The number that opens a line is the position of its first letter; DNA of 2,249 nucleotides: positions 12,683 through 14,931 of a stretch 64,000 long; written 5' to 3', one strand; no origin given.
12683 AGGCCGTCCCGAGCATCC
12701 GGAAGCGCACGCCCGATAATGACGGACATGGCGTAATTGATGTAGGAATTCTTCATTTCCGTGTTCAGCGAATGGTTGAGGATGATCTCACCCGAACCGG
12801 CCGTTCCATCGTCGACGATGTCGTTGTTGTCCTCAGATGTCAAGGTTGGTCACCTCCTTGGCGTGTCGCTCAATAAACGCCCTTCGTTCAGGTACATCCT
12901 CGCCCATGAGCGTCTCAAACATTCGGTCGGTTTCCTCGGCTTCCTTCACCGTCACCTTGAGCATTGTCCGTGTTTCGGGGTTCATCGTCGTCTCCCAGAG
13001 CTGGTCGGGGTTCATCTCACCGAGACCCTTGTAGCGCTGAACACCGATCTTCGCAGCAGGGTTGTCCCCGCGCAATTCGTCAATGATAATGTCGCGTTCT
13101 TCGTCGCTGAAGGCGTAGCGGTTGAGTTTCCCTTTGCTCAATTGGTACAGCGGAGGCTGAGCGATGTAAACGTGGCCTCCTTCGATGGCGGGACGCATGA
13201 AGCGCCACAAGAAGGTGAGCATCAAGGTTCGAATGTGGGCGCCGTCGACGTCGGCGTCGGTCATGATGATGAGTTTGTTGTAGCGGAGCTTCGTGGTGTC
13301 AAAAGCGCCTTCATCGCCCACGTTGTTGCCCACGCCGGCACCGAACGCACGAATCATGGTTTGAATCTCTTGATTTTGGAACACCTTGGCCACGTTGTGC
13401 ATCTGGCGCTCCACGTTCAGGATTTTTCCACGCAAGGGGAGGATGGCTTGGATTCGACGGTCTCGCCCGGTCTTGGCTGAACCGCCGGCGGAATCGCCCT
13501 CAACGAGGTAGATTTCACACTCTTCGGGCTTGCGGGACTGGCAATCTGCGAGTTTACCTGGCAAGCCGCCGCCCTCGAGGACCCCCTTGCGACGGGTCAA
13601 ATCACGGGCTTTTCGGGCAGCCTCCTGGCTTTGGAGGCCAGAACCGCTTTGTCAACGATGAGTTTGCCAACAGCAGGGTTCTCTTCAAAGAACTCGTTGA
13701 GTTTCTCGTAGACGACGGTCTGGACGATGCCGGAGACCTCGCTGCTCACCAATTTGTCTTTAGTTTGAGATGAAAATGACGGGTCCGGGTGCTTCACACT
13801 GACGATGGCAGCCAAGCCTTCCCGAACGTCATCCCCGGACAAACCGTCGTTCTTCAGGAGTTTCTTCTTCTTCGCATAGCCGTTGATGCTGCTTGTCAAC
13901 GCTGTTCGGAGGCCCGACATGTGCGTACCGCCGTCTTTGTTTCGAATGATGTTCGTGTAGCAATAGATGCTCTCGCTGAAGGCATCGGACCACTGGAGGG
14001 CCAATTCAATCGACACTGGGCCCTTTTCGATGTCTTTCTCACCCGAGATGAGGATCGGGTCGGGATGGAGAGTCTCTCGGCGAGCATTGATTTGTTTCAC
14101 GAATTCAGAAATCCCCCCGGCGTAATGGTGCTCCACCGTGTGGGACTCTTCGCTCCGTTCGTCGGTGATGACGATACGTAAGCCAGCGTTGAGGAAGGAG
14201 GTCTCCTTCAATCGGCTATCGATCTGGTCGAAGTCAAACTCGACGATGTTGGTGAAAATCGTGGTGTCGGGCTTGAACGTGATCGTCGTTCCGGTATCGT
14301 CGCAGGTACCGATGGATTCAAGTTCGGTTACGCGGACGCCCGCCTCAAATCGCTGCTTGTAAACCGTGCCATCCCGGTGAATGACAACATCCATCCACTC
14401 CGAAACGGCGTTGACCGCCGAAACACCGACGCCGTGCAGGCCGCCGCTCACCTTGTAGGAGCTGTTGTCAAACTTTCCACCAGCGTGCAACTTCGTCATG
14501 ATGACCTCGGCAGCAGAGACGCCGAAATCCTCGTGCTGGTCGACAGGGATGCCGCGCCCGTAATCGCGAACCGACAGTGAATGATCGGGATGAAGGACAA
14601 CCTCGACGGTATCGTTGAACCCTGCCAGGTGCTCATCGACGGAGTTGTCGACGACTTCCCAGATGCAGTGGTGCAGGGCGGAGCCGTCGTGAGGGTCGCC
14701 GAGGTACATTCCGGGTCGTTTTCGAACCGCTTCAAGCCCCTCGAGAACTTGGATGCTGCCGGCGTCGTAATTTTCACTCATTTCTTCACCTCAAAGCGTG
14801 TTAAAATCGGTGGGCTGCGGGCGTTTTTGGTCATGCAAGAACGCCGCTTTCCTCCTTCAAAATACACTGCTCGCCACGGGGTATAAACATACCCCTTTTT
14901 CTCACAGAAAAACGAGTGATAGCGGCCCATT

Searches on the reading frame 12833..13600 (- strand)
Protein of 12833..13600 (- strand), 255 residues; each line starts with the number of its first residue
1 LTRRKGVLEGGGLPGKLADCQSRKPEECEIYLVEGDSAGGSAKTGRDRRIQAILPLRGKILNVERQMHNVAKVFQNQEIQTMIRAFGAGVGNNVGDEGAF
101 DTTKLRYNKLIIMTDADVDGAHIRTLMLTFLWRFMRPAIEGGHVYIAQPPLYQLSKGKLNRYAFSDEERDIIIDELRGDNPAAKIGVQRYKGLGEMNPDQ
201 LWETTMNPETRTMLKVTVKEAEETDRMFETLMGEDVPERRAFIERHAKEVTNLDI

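Call 105: search_protein_families(library=pfam, proteins=[window:12833-13600:-], max_evalue=0.00001)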
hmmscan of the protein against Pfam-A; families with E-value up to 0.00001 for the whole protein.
window:12833-13600:- (255 aa): 2 families
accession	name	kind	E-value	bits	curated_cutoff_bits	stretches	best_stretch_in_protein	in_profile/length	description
PF00986.26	DNA_gyraseB_C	-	2.6e-31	108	29.8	1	183-244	2-63/63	DNA gyrase B subunit, carboxyl terminus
PF01751.28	Toprim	-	2.5e-17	63.3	23.1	1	29-148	1-95/96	Toprim domain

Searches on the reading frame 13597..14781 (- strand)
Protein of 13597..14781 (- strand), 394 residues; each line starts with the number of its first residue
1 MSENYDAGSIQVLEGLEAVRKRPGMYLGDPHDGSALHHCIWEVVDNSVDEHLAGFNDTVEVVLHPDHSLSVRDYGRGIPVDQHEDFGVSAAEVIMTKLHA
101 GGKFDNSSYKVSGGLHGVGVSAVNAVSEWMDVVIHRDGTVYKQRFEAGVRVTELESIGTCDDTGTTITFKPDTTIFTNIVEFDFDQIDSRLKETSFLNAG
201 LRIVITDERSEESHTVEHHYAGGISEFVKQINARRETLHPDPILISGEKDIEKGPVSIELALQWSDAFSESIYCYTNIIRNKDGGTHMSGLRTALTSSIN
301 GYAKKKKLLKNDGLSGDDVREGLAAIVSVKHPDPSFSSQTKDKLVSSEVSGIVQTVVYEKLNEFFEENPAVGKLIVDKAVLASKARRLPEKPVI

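Call 67: search_protein_families(library=pfam, proteins=[window:13597-14781:-], max_evalue=0.00001)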
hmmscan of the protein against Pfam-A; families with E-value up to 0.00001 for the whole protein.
window:13597-14781:- (394 aa): 2 families
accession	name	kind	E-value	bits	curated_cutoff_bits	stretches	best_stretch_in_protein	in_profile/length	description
PF00204.31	DNA_gyraseB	-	2.1e-54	184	27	1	223-387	1-165/173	DNA gyrase B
PF02518.31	HATPase_c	-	2e-16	60.8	26.4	1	32-173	2-109/111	Histidine kinase-, DNA gyrase B-, and HSP90-like ATPase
